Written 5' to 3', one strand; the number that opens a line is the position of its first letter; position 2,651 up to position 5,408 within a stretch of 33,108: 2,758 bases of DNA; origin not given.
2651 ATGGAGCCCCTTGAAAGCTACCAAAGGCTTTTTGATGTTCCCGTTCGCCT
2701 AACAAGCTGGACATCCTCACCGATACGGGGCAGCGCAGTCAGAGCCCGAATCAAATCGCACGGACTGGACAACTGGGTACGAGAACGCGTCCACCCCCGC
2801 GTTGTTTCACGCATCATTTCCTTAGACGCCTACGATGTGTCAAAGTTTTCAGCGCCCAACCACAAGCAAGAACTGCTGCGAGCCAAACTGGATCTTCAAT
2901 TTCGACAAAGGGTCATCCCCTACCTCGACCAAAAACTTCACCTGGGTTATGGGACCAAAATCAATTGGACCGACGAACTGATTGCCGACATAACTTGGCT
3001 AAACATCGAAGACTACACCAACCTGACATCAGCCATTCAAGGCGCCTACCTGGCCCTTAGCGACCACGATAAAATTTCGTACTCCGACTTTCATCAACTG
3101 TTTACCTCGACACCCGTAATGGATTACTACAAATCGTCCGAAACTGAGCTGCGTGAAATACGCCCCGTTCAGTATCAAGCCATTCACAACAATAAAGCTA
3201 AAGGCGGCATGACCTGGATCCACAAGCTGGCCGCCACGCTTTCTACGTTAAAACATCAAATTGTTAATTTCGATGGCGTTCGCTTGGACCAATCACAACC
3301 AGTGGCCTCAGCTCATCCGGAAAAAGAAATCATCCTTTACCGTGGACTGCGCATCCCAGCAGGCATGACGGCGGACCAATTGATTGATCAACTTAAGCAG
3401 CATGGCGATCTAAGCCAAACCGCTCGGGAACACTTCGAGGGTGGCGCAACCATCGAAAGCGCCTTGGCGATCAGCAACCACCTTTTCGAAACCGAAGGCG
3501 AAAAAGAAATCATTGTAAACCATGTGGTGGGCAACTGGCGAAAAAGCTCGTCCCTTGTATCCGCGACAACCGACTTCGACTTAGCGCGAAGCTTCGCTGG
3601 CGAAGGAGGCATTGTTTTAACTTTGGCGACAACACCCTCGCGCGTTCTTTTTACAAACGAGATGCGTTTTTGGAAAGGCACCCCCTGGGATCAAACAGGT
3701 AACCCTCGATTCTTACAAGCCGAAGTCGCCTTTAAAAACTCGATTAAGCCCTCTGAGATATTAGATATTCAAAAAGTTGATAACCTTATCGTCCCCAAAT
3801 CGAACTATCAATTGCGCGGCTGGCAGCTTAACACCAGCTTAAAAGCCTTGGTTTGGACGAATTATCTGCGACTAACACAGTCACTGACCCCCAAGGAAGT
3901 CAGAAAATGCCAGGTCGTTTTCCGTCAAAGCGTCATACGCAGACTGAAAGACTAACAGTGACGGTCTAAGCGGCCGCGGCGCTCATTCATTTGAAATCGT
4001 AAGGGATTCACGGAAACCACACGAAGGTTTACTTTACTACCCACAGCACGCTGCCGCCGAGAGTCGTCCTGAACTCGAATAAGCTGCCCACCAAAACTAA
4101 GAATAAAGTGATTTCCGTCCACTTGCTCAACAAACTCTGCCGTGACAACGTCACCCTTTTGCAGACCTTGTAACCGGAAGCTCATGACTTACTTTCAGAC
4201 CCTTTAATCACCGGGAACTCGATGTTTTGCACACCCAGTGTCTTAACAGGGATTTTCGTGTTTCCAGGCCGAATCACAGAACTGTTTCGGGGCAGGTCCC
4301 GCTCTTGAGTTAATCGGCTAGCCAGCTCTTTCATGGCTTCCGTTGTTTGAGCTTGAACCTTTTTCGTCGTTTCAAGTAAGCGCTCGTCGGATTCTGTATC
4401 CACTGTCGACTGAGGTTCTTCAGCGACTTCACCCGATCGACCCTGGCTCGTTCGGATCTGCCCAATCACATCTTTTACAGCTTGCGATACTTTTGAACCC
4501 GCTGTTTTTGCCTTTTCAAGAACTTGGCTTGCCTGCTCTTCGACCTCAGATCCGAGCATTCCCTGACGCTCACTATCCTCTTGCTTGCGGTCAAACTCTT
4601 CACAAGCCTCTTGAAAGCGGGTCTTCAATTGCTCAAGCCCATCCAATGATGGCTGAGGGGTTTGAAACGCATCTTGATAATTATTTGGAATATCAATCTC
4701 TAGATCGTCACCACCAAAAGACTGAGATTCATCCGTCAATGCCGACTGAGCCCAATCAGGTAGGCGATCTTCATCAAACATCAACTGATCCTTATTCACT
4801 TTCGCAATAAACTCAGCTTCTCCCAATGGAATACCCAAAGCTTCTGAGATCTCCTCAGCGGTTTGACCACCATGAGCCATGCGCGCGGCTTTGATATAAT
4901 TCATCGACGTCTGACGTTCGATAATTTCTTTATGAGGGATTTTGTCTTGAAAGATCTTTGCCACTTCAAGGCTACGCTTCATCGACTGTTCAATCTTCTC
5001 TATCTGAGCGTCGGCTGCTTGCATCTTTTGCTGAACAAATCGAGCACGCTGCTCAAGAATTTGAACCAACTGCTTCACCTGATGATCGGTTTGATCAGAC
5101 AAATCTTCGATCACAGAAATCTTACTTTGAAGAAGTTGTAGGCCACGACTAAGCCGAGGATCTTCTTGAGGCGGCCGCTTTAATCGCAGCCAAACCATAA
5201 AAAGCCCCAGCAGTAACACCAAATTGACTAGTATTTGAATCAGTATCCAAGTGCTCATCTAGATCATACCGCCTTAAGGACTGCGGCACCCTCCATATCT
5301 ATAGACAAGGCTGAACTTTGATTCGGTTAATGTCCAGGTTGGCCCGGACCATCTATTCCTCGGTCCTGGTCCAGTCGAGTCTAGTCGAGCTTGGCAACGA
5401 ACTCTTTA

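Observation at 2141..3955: Signal-peptide protein fusing an NAD-synthesis-type adenylyltransferase domain to an ADP-ribosyltransferase-like (NAD-consuming) domain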

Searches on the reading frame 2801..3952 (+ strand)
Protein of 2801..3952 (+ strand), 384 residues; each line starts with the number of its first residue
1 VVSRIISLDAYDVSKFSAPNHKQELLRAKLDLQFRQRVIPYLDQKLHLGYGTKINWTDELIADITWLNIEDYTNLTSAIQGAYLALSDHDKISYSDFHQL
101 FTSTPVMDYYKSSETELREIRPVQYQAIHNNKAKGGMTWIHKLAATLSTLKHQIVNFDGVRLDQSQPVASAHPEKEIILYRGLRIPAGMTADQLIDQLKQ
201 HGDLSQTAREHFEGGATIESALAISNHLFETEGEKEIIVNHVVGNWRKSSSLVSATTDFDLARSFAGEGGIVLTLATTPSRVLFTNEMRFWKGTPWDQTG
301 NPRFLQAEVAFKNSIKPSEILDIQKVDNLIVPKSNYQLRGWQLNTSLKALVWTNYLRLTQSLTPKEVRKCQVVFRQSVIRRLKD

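Call 18: search_protein_families(library=pfam, proteins=[window:2801-3952:+], max_evalue=10)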
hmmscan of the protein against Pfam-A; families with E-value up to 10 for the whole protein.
window:2801-3952:+ (384 aa): 0 families

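Call 33: predict_structure(alignment_id=A2)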
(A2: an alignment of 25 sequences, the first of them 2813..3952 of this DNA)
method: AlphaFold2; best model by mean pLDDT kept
length: 380 residues; sequences in the alignment: 25
mean_pLDDT: 84.6   pTM: 0.82
mean pLDDT of the five models: 84.6, 81.6, 81.2, 80.5, 78.4
residues with pLDDT >= 90: 177; 70-90: 147; 50-70: 48; < 50: 8
segments of 3 or more residues with pLDDT < 50: 128-131
pLDDT, mean of each block of 10 residues (from residue 1): 56 73 92 94 82 88 81 89 84 90 92 81 55 63 69 76 81 95 96 98 97 98 94 92 91 93 96 95 92 90 94 98 80 68 83 80 77 61
secondary structure, 60 per line:
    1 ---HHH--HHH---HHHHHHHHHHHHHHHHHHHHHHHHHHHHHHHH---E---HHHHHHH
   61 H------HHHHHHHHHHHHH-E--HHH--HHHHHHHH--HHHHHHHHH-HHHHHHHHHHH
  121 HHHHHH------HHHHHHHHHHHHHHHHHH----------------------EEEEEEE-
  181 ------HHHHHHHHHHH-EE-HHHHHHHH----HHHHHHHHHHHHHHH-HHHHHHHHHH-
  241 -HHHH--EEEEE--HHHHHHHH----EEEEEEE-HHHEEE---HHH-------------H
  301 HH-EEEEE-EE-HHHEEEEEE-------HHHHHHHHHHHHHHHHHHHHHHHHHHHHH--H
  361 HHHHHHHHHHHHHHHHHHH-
elements in order: H15-46 H54-61 H68-80 H90-97 H100-108 H110-126 H133-150 E173-179 H187-197 H202-209 H214-228 H230-239 H242-245 E248-252 H255-262 E267-273 E278-280 E304-308 E316-321 H329-357 H360-379

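Call 36: fold_search(model_id=the predicted structure, library=pdb)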
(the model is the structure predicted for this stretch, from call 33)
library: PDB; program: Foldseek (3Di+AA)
matches with E <= 10: 73; with E <= 0.001: 3
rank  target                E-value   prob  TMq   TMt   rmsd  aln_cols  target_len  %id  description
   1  8s2m_B                3.6e-04  1.00  0.25  0.68   4.4       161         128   17  Xenorhabdus bovienii Rhs C-terminal toxin TreX complex with TriX immunity protein (released 2024-12-04)
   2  8s2n_B                6.3e-04  1.00  0.24  0.66   4.0       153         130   18  Xenorhabdus bovienii Rhs toxin TreTu complex with TrxA and TriTu immunity protein (released 2024-12-04)
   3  2a5g_B                7.3e-04  1.00  0.26  0.50   6.5       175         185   16  Cholera toxin A1 subunit bound to ARF6(Q67L) (released 2005-08-16)
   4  9gco_E                2.1e-03  1.00  0.23  0.62   4.4       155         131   17  Xenorhabdus bovienii Thioredoxin complex with Rhs toxin TreX and immunity protein TriX (released 2024-12-04)
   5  9gco_B                2.4e-03  1.00  0.24  0.66   4.2       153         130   18  Xenorhabdus bovienii Thioredoxin complex with Rhs toxin TreX and immunity protein TriX (released 2024-12-04)
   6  2a5d_B                4.2e-03  1.00  0.26  0.49   4.5       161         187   17  Structural basis for the activation of cholera toxin by human ARF6-GTP (released 2005-08-16)
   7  6vv4                  1.6e-02  0.99  0.22  0.45   8.5       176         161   15  Scabin (V109G) toxin from Streptomyces scabies (released 2021-01-20)
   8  6vvf                  1.8e-02  1.00  0.23  0.48   8.2       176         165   14  Scabin (Y129H) toxin from Streptomyces scabies (released 2021-01-20)
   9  6apy                  1.9e-02  1.00  0.23  0.47   8.3       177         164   13  Scabin (W128Y) toxin from Streptomyces scabies (released 2017-12-20)
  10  6vuv                  2.7e-02  1.00  0.23  0.48   8.3       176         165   13  Scabin (S117A) toxin from Streptomyces scabies (released 2021-01-20)
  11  1s5f_A                2.7e-02  0.94  0.23  0.37  17.3       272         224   11  Cholera holotoxin, Crystal form 2 (released 2004-04-06)
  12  7sne_B                3.3e-02  0.99  0.22  0.43   8.7       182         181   13  Pertussis toxin S1 subunit bound to BaAD (released 2022-04-13)
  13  6vpa                  3.5e-02  0.99  0.23  0.47   8.4       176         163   14  Scabin (N110A) toxin from Streptomyces scabies (released 2021-01-13)
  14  4z9c_A                3.9e-02  0.96  0.21  0.34   6.2       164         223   12  EcPltAB Oxidized (released 2016-10-12)
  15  7ski_A                5.6e-02  0.97  0.21  0.42   7.7       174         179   11  Pertussis toxin in complex with PJ34 (released 2022-04-13)
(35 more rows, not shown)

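Call 70: fold_search(model_id=the predicted structure, library=viral)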
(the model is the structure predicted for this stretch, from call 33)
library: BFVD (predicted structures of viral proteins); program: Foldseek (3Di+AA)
matches with E <= 10: 115; with E <= 0.001: 0
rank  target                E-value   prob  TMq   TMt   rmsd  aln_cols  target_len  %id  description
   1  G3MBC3                3.2e-03  1.00  0.21  0.22  21.4       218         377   13  Gp53 [Bacillus phage G]
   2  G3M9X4                4.6e-03  0.99  0.23  0.36  20.6       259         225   12  Gp233 [Bacillus phage G]
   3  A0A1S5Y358            4.6e-03  0.57  0.17  0.12  21.4       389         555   12  Uncharacterized protein [uncultured archaeal virus]
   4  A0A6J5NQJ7            5.9e-03  1.00  0.20  0.60   5.6       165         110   13  Uncharacterized protein [uncultured Caudovirales phage]
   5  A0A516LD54            8.0e-03  0.98  0.18  0.40  11.3       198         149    8  (no name in the UniProt tables at hand)
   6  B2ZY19                1.4e-02  0.99  0.23  0.35   9.9       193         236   14  Uncharacterized protein [Ralstonia phage phiRSL1]
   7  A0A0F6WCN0            1.5e-02  0.96  0.20  0.37   9.2       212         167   13  Uncharacterized protein [Sinorhizobium phage phiN3]
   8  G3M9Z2                1.6e-02  1.00  0.22  0.45   7.1       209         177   13  Gp251 [Bacillus phage G]
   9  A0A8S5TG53            1.6e-02  0.99  0.24  0.42  15.3       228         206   11  Uncharacterized protein [Siphoviridae sp. ct1yA16]
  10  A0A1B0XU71            1.7e-02  0.75  0.19  0.24  21.7       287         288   11  (no name in the UniProt tables at hand)
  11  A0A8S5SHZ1            3.2e-02  1.00  0.21  0.72   4.7       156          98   12  SsDNA thymidine ADP-ribosyltransferase, DarT [Phage sp. ctqZP6]
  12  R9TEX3                4.0e-02  0.95  0.21  0.21   7.3       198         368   11  Uncharacterized protein [Vibrio phage nt-1]
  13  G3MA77                4.2e-02  0.94  0.20  0.44  13.6       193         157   10  Gp336 [Bacillus phage G]
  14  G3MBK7                5.1e-02  0.66  0.20  0.26  22.3       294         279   10  Gp141 [Bacillus phage G]
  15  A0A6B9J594            5.4e-02  0.91  0.20  0.44  11.6       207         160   11  Uncharacterized protein [Vibrio phage vB_VchM_Kuja]
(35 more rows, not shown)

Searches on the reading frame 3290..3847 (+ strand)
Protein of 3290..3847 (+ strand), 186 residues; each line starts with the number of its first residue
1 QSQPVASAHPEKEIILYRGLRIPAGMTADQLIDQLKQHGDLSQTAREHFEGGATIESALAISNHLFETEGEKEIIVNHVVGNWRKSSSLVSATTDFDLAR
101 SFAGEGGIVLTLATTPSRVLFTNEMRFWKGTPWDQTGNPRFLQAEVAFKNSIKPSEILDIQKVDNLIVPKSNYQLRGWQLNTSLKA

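Call 31: search_solved_structures(query=A3, max_evalue=10, show_alignments=5)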
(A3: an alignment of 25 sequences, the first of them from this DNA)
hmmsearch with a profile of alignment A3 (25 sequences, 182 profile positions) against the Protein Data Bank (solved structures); distinct sequences matched with E-value up to 10: 16.
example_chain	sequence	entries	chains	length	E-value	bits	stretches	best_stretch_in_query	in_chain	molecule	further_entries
2kxi_A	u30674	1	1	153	0.002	20.9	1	67-106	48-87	Uncharacterized protein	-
8s2m_B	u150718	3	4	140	0.0048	19.7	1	61-112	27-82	Complete genome segment 11/17 | Toxin TreX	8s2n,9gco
7ski_A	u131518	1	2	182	0.011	18.5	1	136-164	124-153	Pertussis toxin subunit 1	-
7skk_A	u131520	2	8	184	0.012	18.4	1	136-164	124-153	Pertussis toxin subunit 1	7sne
7sky_B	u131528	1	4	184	0.021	17.6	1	136-164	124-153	Pertussis toxin subunit 1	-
1prt_A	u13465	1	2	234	0.04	16.7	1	136-164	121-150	PERTUSSIS TOXIN (SUBUNIT S1)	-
1bcp_A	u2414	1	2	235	0.04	16.7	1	136-164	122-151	PERTUSSIS TOXIN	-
1pto_A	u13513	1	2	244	0.045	16.5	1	136-164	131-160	PERTUSSIS TOXIN (SUBUNIT S1)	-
9e3h_A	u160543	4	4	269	0.06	16.1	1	136-164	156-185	Pertussis toxin subunit 1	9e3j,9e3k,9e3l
8bf6_A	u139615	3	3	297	0.071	15.9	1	15-80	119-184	ABC transporter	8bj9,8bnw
7u6z_B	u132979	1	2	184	0.28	13.9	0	137-164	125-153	Pertussis toxin subunit 1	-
22vl_B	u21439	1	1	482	1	12.1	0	91-119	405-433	ATP synthase subunit alpha, chloroplastic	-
22vl_A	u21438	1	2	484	1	12.1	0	91-119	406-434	ATP synthase subunit alpha, chloroplastic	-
4z9c_A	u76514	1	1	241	1.1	12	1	64-163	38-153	Pertussis toxin-like subunit ArtA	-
6gnn_C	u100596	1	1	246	1.3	11.8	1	83-104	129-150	Exoenzyme T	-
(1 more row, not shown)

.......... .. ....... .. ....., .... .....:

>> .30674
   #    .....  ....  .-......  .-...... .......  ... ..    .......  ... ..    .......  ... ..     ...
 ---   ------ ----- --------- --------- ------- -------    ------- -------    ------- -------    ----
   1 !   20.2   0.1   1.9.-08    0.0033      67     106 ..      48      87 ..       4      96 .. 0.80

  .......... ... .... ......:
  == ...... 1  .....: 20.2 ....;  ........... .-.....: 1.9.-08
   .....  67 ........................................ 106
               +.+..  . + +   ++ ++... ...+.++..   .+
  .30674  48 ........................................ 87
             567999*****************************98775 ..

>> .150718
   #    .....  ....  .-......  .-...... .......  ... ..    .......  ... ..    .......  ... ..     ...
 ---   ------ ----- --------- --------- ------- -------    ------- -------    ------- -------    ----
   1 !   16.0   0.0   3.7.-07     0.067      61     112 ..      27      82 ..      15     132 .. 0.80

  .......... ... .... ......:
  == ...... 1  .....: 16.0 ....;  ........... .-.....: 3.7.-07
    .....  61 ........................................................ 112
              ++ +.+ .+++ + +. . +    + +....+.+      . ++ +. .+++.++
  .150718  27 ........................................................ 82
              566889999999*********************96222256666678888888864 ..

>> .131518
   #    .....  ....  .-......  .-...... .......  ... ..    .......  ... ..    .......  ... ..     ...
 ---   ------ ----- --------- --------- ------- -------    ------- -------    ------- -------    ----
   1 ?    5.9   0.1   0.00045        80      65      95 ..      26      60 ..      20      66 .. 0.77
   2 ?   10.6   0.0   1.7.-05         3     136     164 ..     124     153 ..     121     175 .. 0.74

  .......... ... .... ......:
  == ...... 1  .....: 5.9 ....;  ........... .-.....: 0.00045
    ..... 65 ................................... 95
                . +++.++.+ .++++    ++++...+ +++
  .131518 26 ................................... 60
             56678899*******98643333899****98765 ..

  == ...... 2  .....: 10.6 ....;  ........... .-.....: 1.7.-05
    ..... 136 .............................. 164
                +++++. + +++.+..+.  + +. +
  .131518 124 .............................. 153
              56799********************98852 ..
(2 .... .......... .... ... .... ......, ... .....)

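Call 32: search_protein_families(library=pfam, alignment_id=A3, max_evalue=10)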
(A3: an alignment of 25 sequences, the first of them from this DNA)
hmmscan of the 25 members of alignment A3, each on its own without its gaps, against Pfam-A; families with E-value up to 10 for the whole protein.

A. member 1, seq(186 aa): 1 family
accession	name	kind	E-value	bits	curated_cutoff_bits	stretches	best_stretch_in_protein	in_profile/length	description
PF12840.13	HTH_20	-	0.23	11.9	27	1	16-49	9-39/51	Helix-turn-helix domain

B. families by the number of members that match (of 25 scanned): 15 families
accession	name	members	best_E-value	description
PF24494.1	DUF7587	6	7e-07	Domain of unknown function (DUF7587)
PF03496.20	ADPrib_exo_Tox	4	0.0067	ADP-ribosyltransferase exoenzyme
PF14258.12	DUF4350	1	0.0033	Domain of unknown function (DUF4350)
PF12956.13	DUF3845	1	0.027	Domain of Unknown Function with PDB structure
PF02376.21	CUT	1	0.027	CUT domain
PF21384.2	Cas3_I-F_Cas2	1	0.033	CRISPR-associated nuclease/helicase Cas3, I-F/YPEST, Cas2 domain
PF17271.8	Usher_TcfC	1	0.099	TcfC Usher-like barrel domain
PF08540.16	HMG_CoA_synt_C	1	0.13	Hydroxymethylglutaryl-coenzyme A synthase C terminal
PF04255.20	DUF433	1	0.16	Protein of unknown function (DUF433)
PF21861.2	RepB_C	1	0.18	Replication protein RepB, C-terminal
PF06078.17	DUF937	1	0.18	Bacterial protein of unknown function (DUF937)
PF12840.13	HTH_20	1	0.23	Helix-turn-helix domain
PF02639.20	DUF188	1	0.23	Uncharacterized BCR, YaiI/YqxD family COG1671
PF25395.1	DPBB_PEX6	1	0.24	PEX6 double psi barrel domain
PF21963.2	TcdA1_RBD_2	1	0.28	TcdA1, receptor binding domain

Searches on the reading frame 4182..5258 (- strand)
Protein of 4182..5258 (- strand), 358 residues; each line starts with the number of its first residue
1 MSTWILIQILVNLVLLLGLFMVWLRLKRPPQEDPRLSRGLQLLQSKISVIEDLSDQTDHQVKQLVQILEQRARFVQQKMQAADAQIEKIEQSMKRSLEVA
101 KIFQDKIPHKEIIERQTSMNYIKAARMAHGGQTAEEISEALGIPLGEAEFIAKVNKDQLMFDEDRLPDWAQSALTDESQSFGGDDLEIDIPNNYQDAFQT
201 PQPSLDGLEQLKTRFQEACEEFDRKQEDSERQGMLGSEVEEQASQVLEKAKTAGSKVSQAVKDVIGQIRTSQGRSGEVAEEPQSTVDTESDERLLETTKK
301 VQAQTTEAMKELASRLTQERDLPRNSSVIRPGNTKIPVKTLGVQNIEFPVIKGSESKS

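Call 14: search_protein_families(library=pfam, proteins=[window:4182-5258:-], max_evalue=0.01)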
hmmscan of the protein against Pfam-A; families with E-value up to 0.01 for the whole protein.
window:4182-5258:- (358 aa): 1 family
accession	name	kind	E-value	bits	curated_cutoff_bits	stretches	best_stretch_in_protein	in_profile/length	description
PF10975.14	DUF2802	-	9.4e-07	29.4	33.5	1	73-155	7-67/68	Protein of unknown function (DUF2802)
